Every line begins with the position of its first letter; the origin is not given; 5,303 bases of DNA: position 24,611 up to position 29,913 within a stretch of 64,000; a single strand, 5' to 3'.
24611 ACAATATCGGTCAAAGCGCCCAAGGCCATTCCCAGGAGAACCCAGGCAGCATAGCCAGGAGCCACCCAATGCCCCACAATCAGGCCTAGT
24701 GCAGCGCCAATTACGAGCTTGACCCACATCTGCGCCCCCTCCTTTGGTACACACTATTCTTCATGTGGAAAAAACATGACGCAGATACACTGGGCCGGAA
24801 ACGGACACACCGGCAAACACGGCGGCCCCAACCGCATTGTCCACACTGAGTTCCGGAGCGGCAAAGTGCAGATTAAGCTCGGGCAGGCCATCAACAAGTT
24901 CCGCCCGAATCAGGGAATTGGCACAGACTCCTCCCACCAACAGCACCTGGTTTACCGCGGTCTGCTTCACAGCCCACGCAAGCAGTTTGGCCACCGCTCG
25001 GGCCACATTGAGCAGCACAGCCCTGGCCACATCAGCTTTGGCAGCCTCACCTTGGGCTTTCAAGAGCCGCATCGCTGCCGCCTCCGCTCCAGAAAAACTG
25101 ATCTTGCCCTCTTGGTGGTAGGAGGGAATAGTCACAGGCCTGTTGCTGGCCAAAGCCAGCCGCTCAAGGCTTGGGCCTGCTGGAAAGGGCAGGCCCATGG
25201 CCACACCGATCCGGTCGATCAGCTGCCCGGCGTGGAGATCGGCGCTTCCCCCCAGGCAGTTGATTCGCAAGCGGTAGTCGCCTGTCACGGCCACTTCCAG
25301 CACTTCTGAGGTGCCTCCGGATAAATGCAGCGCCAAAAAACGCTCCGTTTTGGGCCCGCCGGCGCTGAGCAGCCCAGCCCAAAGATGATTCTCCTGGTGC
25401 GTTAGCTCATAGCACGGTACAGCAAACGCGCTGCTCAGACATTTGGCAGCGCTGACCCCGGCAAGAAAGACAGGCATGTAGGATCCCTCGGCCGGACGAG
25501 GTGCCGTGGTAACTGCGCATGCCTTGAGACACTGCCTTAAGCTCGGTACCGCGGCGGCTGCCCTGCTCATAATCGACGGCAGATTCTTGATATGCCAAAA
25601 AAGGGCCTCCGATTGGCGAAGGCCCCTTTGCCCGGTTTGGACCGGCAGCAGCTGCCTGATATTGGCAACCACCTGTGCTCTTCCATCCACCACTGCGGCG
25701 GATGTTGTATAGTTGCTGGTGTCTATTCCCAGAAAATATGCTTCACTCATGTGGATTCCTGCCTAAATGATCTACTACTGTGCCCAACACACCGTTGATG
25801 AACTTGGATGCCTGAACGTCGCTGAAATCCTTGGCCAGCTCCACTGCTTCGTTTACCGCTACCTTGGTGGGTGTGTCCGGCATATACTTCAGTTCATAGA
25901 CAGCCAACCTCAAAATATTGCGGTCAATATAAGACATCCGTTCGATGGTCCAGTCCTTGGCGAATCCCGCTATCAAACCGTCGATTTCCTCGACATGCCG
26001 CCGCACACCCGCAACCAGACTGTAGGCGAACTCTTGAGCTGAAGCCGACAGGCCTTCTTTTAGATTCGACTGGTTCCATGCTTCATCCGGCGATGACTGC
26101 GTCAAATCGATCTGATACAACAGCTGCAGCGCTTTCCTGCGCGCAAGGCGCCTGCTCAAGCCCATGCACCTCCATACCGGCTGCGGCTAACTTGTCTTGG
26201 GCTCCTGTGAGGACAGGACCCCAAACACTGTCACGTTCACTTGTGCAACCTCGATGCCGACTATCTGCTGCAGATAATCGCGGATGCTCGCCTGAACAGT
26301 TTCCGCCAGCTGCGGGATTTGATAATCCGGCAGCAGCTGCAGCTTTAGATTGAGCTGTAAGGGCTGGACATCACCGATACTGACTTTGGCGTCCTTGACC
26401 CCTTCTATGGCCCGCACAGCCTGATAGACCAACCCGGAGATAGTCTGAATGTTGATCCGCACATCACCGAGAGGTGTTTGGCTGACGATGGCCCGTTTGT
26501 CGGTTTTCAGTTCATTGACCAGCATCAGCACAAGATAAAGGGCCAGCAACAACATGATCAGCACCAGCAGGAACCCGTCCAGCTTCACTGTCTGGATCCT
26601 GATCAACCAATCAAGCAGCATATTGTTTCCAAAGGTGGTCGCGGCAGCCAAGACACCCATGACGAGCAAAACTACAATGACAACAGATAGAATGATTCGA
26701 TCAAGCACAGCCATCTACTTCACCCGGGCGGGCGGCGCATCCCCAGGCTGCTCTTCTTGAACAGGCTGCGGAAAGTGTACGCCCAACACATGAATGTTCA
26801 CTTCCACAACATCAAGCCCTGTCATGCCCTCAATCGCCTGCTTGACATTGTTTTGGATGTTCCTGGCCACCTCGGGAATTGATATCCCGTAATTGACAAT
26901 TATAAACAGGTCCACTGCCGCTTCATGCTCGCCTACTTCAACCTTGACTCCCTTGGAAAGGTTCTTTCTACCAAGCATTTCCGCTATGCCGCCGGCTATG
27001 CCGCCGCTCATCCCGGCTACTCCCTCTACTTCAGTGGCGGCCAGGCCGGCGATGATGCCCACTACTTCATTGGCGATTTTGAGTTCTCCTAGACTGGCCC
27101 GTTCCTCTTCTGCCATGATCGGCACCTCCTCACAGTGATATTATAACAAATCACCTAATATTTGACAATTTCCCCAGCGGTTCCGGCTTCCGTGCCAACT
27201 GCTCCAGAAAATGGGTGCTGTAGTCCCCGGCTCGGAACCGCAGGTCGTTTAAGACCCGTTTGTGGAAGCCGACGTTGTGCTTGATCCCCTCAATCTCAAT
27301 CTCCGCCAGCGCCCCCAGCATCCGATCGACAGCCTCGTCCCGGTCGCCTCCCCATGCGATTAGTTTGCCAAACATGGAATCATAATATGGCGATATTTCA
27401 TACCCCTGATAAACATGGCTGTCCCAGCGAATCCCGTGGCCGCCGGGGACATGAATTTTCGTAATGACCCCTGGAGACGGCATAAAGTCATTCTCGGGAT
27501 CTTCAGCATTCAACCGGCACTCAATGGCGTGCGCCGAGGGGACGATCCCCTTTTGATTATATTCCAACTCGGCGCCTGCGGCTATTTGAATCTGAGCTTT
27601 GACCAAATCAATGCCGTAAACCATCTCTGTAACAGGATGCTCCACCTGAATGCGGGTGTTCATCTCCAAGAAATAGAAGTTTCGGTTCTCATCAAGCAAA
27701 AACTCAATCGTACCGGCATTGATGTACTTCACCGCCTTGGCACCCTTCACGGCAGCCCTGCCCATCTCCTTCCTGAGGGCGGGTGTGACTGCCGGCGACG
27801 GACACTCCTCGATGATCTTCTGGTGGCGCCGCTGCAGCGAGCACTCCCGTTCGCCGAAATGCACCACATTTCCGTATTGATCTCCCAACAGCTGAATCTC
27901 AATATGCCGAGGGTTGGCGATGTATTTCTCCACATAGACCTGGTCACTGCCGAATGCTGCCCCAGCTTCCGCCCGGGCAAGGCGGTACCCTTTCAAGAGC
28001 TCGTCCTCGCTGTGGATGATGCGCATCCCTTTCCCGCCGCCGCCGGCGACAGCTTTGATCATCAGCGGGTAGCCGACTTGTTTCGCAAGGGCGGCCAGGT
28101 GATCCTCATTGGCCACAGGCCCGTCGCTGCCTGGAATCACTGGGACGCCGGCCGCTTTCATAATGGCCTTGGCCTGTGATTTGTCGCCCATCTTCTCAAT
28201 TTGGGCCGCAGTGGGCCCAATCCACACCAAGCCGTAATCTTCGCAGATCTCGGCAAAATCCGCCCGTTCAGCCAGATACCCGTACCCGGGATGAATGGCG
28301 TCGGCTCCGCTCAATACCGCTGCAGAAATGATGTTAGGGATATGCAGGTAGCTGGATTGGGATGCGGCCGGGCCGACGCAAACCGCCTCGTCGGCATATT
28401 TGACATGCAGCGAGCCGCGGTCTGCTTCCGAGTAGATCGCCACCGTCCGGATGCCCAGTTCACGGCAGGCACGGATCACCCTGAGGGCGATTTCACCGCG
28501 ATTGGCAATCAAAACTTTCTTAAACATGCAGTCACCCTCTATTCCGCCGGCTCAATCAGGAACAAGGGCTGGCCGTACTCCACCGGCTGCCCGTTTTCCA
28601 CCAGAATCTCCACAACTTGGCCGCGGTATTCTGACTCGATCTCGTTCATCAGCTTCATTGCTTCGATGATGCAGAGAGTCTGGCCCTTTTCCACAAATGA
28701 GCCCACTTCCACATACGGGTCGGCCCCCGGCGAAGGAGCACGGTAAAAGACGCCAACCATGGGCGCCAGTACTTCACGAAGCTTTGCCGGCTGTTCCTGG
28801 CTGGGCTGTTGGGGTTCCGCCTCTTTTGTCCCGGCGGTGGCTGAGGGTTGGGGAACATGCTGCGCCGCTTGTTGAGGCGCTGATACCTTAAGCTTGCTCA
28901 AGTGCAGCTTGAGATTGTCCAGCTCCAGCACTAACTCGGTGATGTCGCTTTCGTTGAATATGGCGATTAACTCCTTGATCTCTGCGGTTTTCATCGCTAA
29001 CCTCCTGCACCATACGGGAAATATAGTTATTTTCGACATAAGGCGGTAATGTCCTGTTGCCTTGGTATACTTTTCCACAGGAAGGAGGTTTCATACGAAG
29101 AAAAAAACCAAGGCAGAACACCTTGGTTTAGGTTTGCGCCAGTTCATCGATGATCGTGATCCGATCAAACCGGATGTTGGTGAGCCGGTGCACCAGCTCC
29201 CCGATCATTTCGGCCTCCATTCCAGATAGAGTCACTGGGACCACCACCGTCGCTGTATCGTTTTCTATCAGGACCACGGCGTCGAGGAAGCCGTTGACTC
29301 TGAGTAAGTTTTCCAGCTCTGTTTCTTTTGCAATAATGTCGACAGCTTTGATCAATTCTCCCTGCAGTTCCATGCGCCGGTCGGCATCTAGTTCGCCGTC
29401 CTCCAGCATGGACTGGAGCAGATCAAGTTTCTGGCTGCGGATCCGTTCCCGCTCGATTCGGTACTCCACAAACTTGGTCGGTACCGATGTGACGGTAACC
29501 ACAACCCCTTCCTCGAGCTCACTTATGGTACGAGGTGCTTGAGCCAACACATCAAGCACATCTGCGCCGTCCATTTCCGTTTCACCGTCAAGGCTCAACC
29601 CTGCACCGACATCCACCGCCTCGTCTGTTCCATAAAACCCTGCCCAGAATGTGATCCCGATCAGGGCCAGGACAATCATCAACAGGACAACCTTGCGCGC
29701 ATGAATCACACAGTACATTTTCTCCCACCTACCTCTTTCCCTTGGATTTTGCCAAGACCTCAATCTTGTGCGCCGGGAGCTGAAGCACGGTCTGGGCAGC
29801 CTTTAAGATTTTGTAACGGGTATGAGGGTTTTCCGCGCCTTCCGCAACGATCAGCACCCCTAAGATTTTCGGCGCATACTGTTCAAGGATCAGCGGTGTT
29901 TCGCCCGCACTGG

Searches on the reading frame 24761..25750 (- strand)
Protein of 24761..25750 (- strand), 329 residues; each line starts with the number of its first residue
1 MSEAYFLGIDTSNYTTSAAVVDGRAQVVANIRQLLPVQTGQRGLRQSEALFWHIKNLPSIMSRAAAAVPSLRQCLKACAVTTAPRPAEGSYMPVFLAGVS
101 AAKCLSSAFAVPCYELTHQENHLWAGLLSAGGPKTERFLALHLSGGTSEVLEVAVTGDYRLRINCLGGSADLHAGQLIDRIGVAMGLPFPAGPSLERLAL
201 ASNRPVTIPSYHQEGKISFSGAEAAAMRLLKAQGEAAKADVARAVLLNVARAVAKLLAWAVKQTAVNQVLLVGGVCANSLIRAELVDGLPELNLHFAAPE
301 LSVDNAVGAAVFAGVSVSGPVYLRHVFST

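Call 31: search_protein_families(library=pfam, proteins=[window:24761-25750:-], max_evalue=0.0001)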
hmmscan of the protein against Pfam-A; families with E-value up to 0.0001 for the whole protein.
window:24761-25750:- (329 aa): 2 families
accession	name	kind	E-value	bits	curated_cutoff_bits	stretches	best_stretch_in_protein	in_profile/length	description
PF00814.31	TsaD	-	6.2e-28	98.7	24.8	1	52-307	28-260/264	tRNA N6-adenosine threonylcarbamoyltransferase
PF22521.2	HypF_C_2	-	2.1e-07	31.4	27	1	194-298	122-226/241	Carbamoyltransferase, Kae1-like Domain, second subdomain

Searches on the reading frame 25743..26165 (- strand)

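Call 31: search_protein_families(library=pfam, proteins=[window:25743-26165:-], max_evalue=0.0001)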
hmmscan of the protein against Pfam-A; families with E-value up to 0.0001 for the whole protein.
window:25743-26165:- (140 aa): 1 family
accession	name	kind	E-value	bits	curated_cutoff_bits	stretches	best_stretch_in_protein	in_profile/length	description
PF01029.23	NusB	-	7.4e-39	133.6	23.1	1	8-131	3-132/133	NusB family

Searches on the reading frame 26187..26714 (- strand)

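Call 31: search_protein_families(library=pfam, proteins=[window:26187-26714:-], max_evalue=0.0001)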
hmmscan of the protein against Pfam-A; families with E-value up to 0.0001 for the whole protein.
window:26187-26714:- (175 aa): 1 family
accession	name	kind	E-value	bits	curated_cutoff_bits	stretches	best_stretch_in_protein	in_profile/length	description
PF03780.18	Asp23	-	3.3e-07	31.1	28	1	110-166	51-107/108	Asp23 family, cell envelope-related function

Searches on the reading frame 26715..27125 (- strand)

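Call 31: search_protein_families(library=pfam, proteins=[window:26715-27125:-], max_evalue=0.0001)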
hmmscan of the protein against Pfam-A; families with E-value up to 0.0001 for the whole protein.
window:26715-27125:- (136 aa): 1 family
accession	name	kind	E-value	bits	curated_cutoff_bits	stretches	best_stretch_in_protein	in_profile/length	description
PF03780.18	Asp23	-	3.7e-39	133.9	28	1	12-117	2-108/108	Asp23 family, cell envelope-related function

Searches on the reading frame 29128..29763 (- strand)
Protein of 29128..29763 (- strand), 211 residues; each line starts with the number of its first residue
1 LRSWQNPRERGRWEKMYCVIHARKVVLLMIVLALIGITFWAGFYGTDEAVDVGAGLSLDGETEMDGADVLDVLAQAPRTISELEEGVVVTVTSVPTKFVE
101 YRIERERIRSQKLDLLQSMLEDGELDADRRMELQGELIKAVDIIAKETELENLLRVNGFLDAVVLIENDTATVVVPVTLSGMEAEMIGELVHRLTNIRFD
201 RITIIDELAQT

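Call 52: search_protein_families(library=pfam, proteins=[window:29128-29763:-], max_evalue=0.00001)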
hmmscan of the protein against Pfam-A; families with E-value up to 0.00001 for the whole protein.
window:29128-29763:- (211 aa): 1 family
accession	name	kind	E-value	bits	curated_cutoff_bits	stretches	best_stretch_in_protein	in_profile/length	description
PF12685.13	SpoIIIAH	-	8.8e-26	91.5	30.6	1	24-204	2-191/191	SpoIIIAH-like protein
